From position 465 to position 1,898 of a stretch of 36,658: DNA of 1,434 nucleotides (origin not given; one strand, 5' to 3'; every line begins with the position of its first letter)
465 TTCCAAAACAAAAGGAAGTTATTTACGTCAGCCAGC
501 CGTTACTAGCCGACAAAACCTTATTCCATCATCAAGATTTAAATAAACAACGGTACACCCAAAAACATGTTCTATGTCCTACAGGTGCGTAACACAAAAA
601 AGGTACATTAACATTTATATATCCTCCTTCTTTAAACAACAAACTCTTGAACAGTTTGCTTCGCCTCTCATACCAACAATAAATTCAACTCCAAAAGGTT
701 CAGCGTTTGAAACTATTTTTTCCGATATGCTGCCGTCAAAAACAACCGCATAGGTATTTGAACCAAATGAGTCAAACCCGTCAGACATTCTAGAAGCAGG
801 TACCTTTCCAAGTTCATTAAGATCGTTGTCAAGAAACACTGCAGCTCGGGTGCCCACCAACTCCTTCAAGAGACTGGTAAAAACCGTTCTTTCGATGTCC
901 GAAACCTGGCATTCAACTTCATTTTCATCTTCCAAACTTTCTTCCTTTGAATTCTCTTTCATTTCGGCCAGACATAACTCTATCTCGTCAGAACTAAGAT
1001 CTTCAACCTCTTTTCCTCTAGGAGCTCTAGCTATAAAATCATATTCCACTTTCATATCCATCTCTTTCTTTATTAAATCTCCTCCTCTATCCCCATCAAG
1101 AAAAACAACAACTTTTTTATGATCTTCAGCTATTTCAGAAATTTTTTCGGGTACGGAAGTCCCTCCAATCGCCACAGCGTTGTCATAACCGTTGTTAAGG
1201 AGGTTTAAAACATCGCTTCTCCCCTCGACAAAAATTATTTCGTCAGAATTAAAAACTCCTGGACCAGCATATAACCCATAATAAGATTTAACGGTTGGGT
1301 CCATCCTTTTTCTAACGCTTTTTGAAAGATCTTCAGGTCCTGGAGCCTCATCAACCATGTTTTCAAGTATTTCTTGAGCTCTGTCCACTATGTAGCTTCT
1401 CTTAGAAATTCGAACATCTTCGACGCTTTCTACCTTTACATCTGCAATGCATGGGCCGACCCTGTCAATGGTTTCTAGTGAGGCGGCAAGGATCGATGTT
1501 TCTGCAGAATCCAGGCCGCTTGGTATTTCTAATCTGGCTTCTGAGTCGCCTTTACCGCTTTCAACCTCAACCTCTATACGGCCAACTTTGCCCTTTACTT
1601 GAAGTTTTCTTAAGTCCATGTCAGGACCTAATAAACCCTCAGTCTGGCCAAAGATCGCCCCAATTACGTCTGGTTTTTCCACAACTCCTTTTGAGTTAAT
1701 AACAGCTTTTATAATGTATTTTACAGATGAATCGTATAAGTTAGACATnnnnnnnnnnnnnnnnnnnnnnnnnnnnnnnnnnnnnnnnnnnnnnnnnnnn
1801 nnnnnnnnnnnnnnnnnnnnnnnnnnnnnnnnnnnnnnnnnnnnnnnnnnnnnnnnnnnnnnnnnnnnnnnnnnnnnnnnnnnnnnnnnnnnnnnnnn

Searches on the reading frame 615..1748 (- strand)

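Call 9: search_protein_families(library=pfam, proteins=[window:615-1748:-], max_evalue=0.01)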
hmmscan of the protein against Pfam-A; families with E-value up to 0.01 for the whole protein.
window:615-1748:- (377 aa): 3 families
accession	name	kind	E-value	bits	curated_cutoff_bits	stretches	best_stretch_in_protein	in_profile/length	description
PF13662.12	Toprim_4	-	4.3e-08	33.7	25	1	169-224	1-64/85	Toprim domain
PF13155.12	Toprim_2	-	1.3e-07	32.3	22.1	1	173-248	2-84/88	Toprim-like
PF01751.28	Toprim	-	8.5e-07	29.5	23.1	1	170-230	1-76/96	Toprim domain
